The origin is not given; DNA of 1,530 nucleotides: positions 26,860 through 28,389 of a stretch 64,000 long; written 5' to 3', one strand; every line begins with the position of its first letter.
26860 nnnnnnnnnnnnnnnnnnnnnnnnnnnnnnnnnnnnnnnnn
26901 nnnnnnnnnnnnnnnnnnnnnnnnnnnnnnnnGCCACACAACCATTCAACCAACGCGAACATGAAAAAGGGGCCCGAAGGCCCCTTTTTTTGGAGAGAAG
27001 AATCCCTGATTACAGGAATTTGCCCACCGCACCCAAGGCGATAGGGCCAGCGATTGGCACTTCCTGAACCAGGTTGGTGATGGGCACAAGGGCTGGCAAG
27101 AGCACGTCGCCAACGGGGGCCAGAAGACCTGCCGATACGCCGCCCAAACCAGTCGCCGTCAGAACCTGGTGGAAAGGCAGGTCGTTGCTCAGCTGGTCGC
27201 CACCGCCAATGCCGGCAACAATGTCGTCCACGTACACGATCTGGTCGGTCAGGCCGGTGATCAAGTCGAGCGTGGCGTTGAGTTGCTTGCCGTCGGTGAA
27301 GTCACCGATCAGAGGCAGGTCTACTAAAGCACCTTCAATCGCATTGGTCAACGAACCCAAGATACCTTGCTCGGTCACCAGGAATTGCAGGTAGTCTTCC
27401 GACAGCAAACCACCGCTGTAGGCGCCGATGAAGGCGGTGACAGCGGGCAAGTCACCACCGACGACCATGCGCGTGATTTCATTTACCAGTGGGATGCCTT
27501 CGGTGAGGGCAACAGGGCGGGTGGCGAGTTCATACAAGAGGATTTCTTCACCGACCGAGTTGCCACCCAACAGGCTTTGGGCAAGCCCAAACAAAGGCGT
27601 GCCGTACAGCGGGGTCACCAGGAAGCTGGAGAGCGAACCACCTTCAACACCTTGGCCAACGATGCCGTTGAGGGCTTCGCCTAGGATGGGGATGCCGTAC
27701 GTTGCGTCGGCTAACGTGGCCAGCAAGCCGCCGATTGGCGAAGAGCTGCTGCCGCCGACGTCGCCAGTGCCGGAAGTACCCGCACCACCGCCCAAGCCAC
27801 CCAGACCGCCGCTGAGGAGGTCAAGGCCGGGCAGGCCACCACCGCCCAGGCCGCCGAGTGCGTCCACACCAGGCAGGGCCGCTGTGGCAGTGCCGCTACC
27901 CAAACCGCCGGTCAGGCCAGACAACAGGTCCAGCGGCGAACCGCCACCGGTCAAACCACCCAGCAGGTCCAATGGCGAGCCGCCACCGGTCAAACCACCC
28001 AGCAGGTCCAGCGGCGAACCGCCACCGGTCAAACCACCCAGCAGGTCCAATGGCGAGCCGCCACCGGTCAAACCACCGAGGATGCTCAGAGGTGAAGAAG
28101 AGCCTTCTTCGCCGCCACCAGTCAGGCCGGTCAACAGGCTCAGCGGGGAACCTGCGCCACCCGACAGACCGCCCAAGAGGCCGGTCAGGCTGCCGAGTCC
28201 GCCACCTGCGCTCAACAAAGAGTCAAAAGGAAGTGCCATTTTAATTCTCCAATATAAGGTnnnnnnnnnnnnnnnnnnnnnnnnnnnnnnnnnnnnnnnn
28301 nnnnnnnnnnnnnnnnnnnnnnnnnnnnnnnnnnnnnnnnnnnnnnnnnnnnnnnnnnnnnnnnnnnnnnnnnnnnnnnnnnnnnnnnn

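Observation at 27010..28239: Orphan hyper-acidic Gly/Leu-rich repeat protein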

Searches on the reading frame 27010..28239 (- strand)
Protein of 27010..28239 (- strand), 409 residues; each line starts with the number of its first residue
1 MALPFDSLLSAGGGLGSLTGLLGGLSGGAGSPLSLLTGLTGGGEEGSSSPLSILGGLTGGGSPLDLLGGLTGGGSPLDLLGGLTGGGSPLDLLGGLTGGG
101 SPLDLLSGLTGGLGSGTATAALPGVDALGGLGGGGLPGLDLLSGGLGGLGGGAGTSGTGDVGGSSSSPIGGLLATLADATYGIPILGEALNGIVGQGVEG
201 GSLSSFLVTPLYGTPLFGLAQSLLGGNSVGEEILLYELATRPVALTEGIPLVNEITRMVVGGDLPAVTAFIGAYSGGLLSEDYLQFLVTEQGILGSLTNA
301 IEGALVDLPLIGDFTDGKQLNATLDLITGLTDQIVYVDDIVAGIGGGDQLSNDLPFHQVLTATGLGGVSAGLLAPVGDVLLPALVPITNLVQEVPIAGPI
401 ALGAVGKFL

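Call 4: search_protein_families(library=pfam, proteins=[window:27010-28239:-], max_evalue=0.1)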
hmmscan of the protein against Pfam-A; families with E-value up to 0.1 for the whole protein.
window:27010-28239:- (409 aa): 0 families

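Call 5: find_homologous_proteins(query=window:27010-28239:-, max_evalue=0.001)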
Query window:27010-28239:- (409 aa): 57 proteins with E <= 0.001 among 8000 candidates.
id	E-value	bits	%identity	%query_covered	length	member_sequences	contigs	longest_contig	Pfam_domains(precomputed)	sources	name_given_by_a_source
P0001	8.2e-232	788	100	100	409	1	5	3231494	-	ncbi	-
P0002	1.1e-184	633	87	58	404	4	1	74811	-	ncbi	ncbi:MAG: hypothetical protein V4738_12115 [Pseudomonadota bacterium]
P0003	5.6e-175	601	86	61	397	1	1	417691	-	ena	-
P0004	3.8e-170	585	86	61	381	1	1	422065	-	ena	-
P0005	2.1e-169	582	86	61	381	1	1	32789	-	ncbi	-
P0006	1.2e-167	577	86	62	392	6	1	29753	-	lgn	-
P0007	3.9e-164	565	83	61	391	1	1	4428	-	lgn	-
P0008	2.0e-161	556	82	61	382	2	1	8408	-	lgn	-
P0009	1.0e-159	550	81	60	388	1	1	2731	-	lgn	-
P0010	4.2e-155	535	81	62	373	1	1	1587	-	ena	-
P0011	1.5e-153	530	85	58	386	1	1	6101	-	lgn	-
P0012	1.6e-153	530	84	61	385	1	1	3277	-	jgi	-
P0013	1.8e-137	477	78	63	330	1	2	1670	-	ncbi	-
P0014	3.6e-132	460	63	92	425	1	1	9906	-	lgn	-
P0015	1.2e-127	445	77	62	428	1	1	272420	-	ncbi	-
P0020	1.3e-86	310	59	62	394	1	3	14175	-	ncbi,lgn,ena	-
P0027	2.7e-75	272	50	75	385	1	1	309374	-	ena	-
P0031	4.5e-72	262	54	59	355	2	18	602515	-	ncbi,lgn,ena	-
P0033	1.5e-71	260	-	-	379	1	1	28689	-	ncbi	-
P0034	5.9e-70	255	50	61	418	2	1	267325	-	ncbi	-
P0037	1.0e-8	53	54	15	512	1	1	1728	-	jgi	jgi:hypothetical protein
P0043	3.3e-5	41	38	26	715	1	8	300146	-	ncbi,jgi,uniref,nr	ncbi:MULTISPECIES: beta strand repeat-containing protein [Acinetobacter]|jgi:hypothetical protein|un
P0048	2.5e-4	39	48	16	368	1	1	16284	-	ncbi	ncbi:MAG: hypothetical protein ACRDQA_08885, partial [Nocardioidaceae bacterium]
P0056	7.3e-4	37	-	-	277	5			-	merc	-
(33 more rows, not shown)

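Call 8: find_encoding_contigs(protein=P0001, flank=10000, max_places=3)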
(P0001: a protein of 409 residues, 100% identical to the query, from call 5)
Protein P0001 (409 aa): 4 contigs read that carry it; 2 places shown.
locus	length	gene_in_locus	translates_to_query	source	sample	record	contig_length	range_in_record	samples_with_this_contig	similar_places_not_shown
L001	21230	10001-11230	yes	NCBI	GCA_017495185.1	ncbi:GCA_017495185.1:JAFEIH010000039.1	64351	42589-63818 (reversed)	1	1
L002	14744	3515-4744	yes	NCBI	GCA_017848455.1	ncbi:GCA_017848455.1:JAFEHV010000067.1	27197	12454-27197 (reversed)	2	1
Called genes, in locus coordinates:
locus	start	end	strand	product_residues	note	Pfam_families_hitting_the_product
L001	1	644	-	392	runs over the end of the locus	?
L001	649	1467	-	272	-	PF01203:T2SSN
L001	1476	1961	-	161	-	PF04612:T2SSM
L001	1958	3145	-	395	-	PF05134:T2SSL, PF12693:GspL_C (weak)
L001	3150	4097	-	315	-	PF21687:T2SSK_1st (faint), PF03934:T2SSK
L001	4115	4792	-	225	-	PF07963:N_methyl (weak)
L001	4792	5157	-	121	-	PF07963:N_methyl, PF02501:T2SSI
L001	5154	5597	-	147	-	PF07963:N_methyl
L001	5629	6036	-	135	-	PF07963:N_methyl, PF08334:T2SSG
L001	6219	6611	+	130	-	PF11356:T2SSC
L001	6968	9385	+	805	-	PF20256:MoCoBD_2 (weak), PF02738:MoCoBD_1 (faint)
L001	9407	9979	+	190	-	PF00111:Fer2, PF01799:Fer2_2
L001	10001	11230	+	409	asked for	-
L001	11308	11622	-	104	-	PF00034:Cytochrom_C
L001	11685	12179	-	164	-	PF13620:CarboxypepD_reg (weak)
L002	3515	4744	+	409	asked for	-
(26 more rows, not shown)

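Call 9: find_encoding_contigs(protein=P0031, flank=8000, max_places=2)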
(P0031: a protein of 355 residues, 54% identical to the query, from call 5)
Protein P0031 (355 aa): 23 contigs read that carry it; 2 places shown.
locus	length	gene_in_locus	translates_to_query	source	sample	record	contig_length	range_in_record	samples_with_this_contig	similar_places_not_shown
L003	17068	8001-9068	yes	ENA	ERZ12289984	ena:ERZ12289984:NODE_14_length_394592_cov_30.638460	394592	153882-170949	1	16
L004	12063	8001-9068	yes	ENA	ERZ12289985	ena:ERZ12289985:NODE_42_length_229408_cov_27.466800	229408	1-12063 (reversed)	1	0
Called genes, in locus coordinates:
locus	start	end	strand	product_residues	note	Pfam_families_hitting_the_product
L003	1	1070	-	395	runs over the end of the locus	PF05134:T2SSL, PF12693:GspL_C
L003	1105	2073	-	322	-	PF21687:T2SSK_1st, PF03934:T2SSK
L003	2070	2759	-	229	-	PF07963:N_methyl (weak)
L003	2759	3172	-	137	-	PF07963:N_methyl, PF02501:T2SSI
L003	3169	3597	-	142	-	PF07963:N_methyl (weak)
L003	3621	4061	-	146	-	PF07963:N_methyl, PF08334:T2SSG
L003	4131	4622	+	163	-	PF11356:T2SSC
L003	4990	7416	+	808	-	PF20256:MoCoBD_2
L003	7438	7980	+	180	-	PF00111:Fer2, PF01799:Fer2_2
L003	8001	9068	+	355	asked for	-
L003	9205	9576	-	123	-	PF00034:Cytochrom_C (weak)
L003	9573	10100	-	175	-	PF13620:CarboxypepD_reg (weak)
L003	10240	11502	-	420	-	PF19425:Csd3_N2, PF01551:Peptidase_M23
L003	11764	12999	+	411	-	PF00579:tRNA-synt_1b, PF01479:S4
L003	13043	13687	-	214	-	PF00691:OmpA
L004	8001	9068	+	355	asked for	-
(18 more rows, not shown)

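Call 10: find_encoding_contigs(protein=P0034, flank=8000, max_places=2)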
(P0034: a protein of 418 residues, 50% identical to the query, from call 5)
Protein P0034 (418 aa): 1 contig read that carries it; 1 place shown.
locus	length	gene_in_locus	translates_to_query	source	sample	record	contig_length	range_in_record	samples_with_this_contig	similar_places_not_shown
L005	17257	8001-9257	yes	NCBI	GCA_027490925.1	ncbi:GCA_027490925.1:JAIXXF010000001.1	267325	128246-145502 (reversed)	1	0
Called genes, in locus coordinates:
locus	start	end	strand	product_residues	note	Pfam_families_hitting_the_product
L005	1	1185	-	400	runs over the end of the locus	PF00909:Ammonium_transp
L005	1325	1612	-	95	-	PF10985:DUF2805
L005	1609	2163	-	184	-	PF04248:NTP_transf_9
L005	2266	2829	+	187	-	PF01169:GDT1, PF01925:TauE (faint), PF01169:GDT1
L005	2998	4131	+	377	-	PF00561:Abhydrolase_1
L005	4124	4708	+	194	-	PF07021:MetW, PF13489:Methyltransf_23, PF13847:Methyltransf_31, PF08241:Methyltransf_11, PF08242:Methyltransf_12, PF13649:Methyltransf_25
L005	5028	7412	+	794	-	PF20256:MoCoBD_2, PF02738:MoCoBD_1 (faint)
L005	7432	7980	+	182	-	PF00111:Fer2 (weak), PF01799:Fer2_2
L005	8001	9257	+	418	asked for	-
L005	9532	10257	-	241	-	PF14512:TM1586_NiRdase (faint), PF00881:Nitroreductase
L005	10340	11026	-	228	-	PF00027:cNMP_binding, PF12802:MarR_2 (faint), PF13545:HTH_Crp_2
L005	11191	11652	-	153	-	PF01527:HTH_Tnp_1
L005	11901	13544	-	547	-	PF02743:dCache_1, PF00990:GGDEF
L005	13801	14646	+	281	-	PF01261:AP_endonuc_2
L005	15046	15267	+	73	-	PF05901:Excalibur (faint)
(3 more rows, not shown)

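Call 11: find_encoding_contigs(protein=P0027, flank=8000, max_places=2)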
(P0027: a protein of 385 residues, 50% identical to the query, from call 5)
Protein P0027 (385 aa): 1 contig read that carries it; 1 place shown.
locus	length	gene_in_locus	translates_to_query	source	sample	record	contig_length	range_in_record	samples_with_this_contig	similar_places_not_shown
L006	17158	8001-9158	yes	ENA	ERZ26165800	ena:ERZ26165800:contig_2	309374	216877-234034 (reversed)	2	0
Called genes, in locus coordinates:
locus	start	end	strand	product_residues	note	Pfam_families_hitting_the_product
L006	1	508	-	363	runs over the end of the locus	PF03480:DctP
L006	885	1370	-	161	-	PF13404:HTH_AsnC-type, PF13412:HTH_24, PF01037:AsnC_trans_reg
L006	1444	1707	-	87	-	PF10985:DUF2805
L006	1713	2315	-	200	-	PF04248:NTP_transf_9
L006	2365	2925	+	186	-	PF01169:GDT1, PF01925:TauE (faint), PF01169:GDT1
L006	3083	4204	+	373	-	PF00561:Abhydrolase_1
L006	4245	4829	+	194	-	PF07021:MetW, PF13489:Methyltransf_23, PF13847:Methyltransf_31, PF08241:Methyltransf_11, PF08242:Methyltransf_12, PF13649:Methyltransf_25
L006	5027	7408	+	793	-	PF20256:MoCoBD_2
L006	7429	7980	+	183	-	PF00111:Fer2 (weak), PF01799:Fer2_2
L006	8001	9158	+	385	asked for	-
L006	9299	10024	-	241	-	PF14512:TM1586_NiRdase (faint), PF00881:Nitroreductase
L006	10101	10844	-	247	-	PF00027:cNMP_binding, PF13545:HTH_Crp_2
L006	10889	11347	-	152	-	PF01527:HTH_Tnp_1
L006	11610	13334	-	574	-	PF02743:dCache_1 (weak), PF00672:HAMP (weak), PF00990:GGDEF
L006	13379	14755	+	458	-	PF02417:Chromate_transp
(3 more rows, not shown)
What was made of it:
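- The T2SS adjacency is missing in the metXW-context cassettes (calls 10, 11), and among close relatives it may simply be inherited synteny.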

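Call 13: search_protein_families(library=ncbifam, proteins=[window:27010-28239:-], max_evalue=0.01)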
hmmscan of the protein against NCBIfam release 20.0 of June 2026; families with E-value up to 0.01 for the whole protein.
window:27010-28239:- (409 aa): 0 families

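Call 21: predict_structure(alignment_id=A2)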
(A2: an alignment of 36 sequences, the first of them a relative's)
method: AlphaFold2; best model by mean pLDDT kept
length: 409 residues; sequences in the alignment: 36
mean_pLDDT: 44.9   pTM: 0.20
mean pLDDT of the five models: 44.9, 44.7, 44.4, 44.0, 41.5
residues with pLDDT >= 90: 0; 70-90: 9; 50-70: 114; < 50: 286
segments of 3 or more residues with pLDDT < 50: 1-4, 12-15, 25-30, 41-52, 54-63, 67-166, 180-202, 225-280, 329-358, 389-409
pLDDT, mean of each block of 10 residues (from residue 1): 49 48 48 54 39 44 48 40 37 34 44 36 37 39 35 33 46 52 41 40 54 70 51 39 34 39 30 35 58 68 60 54 51 35 40 43 53 53 51 40 40
secondary structure, 60 per line:
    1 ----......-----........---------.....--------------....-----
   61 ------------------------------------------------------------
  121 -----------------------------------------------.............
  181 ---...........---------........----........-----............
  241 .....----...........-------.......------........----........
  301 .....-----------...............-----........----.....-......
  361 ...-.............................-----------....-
elements in order: H5-10 H16-23 H33-37 H52-55 H168-180 H184-194 H204-211 H216-223 H229-245 H250-260 H268-274 H281-288 H293-305 H317-331 H337-344 H349-353 H355-363 H365-393 H405-408
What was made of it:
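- Tried and rejected: Structure prediction: AlphaFold2 of the full length with a 36-sequence MSA gave pLDDT 44.9 (call 21).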

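Call 23: find_related_loci(query=A3, collection=genome_contigs, flank=8000)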
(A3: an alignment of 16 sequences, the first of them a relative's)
Query A3 (409 aa) in genome_contigs; peptide patterns used: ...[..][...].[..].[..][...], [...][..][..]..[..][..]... (x = any residue, [..] = any of these).
28 stretches matched a pattern; 7 encode a relative of the query (tblastn E <= 1e-3); 7 distinct loci.
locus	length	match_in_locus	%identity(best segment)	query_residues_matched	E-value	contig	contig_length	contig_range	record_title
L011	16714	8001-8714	87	172-409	3e-129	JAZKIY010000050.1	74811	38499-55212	MAG: Pseudomonadota bacterium isolate ADI_DC_SW_02_SPN_11032020-bin069 DCSW02SPN_B069_0_000000000050, whole genome shotg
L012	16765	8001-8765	77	155-409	3e-120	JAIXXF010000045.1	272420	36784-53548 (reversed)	MAG: Comamonadaceae bacterium isolate D4_MAG_00044 pond_D4_MAG_00044_000000000014, whole genome shotgun sequence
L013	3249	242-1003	59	156-409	2e-84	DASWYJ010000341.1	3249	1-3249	MAG TPA_asm: Burkholderiaceae bacterium isolate SMAG_U3708 k141_955541, whole genome shotgun sequence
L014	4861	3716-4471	55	158-409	3e-75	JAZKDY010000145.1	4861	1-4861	MAG: Pseudomonadota bacterium isolate DC_HB_02_SPN181219-bin003 DCHB02SPN_B003_0_000000000145, whole genome shotgun sequ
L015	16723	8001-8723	54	169-409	2e-71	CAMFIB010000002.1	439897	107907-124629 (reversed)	MAG: uncultured proteobacterium isolate SRR9109409_bin.16_metaWRAP_v1.3_MAG genome assembly, contig: ERZ12289983.6, whol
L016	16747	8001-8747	50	161-409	6e-60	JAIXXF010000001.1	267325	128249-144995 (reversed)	MAG: Comamonadaceae bacterium isolate D4_MAG_00044 pond_D4_MAG_00044_000000000004, whole genome shotgun sequence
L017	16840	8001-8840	42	122-409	4e-47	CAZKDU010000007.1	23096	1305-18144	MAG TPA_asm: uncultured Burkholderiaceae bacterium isolate SRP237561_co1_101 genome assembly, contig: NODE_3516_length_2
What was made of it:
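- The hosts are uncultured Comamonadaceae/Burkholderiaceae known only from metagenome-assembled genomes, at least one of them from a pond (call 23); nothing links them to plants.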

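Call 25: find_encoding_contigs(protein=P0015, flank=10000, max_places=1)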
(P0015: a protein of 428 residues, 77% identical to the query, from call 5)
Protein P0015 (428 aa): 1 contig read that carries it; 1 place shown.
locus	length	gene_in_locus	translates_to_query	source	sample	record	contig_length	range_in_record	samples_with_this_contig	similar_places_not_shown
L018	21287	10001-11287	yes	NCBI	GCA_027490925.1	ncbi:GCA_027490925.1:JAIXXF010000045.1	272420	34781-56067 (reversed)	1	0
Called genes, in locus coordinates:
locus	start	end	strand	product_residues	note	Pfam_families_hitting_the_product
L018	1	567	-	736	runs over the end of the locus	PF21305:type_II_gspD_N0, PF03958:Secretin_N, PF00263:Secretin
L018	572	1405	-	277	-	PF01203:T2SSN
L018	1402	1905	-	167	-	PF04612:T2SSM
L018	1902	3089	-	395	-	PF05134:T2SSL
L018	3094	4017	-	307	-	PF21687:T2SSK_1st (weak), PF03934:T2SSK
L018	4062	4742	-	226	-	PF07963:N_methyl (weak)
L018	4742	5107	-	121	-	PF07963:N_methyl (weak), PF02501:T2SSI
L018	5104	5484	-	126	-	-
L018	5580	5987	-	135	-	PF07963:N_methyl (weak), PF08334:T2SSG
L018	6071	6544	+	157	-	-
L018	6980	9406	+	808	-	PF20256:MoCoBD_2 (weak)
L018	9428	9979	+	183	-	PF00111:Fer2, PF01799:Fer2_2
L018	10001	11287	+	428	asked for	-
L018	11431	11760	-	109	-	PF00034:Cytochrom_C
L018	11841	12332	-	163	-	PF13620:CarboxypepD_reg (weak)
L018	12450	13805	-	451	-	PF01551:Peptidase_M23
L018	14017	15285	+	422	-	PF00579:tRNA-synt_1b, PF01479:S4 (weak)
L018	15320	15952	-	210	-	PF00691:OmpA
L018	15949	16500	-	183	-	PF04773:FecR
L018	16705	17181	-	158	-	PF02130:YbeY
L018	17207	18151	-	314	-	PF02562:PhoH, PF13604:AAA_30 (weak), PF13245:AAA_19 (weak)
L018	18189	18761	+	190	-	PF01330:RuvA_N, PF00633:HHH (faint), PF14520:HHH_5, PF07499:RuvA_C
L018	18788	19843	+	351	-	PF05496:RuvB_N, PF06068:TIP49 (faint), PF01078:Mg_chelatase (faint), PF00004:AAA, PF07728:AAA_5, PF17864:AAA_lid_4, PF05491:WHD_RuvB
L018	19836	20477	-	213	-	PF00300:His_Phos_1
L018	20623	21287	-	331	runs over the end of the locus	PF01171:ATP_bind_3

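Call 26: find_encoding_contigs(protein=P0020, flank=10000, max_places=1)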
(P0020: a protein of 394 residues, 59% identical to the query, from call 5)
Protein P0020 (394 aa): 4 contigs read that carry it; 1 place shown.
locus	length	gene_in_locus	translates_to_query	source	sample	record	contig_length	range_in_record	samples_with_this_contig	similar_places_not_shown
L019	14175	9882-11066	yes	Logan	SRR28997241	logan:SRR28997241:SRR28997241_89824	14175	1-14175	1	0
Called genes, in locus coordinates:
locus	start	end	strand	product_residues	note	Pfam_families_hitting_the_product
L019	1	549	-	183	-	?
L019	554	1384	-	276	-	PF01203:T2SSN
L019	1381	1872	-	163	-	PF04612:T2SSM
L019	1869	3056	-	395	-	PF05134:T2SSL, PF12693:GspL_C (weak)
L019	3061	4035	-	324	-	PF21687:T2SSK_1st (faint), PF03934:T2SSK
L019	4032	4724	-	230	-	PF07963:N_methyl (weak)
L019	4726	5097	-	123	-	PF07963:N_methyl, PF02501:T2SSI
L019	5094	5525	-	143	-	PF07963:N_methyl (weak)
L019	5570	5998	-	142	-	PF07963:N_methyl, PF08334:T2SSG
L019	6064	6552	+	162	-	PF11356:T2SSC (weak)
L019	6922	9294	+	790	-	PF20256:MoCoBD_2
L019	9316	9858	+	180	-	PF00111:Fer2, PF01799:Fer2_2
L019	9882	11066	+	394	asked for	-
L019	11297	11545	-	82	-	PF00034:Cytochrom_C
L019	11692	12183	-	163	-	PF13620:CarboxypepD_reg (weak)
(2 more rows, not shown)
